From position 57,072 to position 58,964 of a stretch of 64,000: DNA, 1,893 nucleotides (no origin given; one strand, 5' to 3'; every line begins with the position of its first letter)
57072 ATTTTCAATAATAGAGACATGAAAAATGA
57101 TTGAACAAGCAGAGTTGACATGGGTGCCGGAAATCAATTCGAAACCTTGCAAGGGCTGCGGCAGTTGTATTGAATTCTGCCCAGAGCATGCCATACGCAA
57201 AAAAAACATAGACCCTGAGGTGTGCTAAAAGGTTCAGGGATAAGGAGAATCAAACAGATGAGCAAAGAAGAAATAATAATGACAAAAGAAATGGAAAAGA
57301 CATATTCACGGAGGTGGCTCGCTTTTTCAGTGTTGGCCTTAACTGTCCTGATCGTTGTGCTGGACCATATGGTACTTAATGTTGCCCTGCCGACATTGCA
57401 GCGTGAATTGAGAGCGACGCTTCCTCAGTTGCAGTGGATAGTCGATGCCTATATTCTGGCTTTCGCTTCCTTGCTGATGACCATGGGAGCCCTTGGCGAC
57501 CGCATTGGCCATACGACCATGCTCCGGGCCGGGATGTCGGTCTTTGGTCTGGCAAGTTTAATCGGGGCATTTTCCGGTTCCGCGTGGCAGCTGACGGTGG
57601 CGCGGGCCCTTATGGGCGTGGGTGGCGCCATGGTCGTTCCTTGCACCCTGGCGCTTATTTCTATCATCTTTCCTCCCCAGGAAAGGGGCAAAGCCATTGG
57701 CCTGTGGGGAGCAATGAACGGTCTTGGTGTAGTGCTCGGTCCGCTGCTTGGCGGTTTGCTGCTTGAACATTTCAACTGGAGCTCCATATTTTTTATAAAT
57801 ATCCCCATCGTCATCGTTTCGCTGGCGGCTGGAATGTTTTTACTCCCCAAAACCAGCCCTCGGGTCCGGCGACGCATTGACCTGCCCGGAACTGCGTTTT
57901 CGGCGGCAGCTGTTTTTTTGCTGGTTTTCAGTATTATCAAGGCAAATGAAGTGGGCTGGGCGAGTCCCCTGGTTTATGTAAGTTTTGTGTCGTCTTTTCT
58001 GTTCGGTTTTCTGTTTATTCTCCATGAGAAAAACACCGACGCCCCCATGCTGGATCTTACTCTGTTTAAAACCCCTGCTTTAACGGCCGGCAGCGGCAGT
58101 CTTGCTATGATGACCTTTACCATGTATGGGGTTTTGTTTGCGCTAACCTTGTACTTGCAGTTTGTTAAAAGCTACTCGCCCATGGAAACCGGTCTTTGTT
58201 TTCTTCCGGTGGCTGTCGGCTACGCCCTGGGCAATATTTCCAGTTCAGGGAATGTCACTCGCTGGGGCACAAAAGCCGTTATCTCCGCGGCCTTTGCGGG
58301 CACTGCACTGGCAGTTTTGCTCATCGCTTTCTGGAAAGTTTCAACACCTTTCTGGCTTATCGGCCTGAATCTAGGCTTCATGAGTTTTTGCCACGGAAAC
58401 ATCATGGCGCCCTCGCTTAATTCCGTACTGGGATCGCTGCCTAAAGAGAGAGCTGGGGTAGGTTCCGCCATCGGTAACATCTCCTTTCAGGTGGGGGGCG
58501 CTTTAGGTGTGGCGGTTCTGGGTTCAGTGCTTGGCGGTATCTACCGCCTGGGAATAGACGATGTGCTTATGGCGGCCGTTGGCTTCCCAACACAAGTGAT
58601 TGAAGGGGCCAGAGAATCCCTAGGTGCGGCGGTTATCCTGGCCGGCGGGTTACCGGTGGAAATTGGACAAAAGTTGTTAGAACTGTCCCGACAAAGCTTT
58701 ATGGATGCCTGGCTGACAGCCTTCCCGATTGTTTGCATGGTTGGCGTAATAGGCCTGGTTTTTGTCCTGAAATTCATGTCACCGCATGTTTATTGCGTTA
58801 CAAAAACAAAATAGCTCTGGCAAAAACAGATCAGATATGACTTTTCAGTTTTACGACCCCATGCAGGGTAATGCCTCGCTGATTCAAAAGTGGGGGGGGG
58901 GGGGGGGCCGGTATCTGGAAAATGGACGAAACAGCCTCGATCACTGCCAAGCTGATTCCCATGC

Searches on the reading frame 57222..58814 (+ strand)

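Call 55: search_protein_families(library=pfam, max_evalue=0.00001, proteins=[window:57222-58814:+])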
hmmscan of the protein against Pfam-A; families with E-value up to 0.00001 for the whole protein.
window:57222-58814:+ (530 aa): 1 family
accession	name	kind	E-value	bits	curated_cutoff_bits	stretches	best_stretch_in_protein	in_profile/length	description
PF07690.21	MFS_1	-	2.2e-49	168.7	33.4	2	38-266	1-223/347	Major Facilitator Superfamily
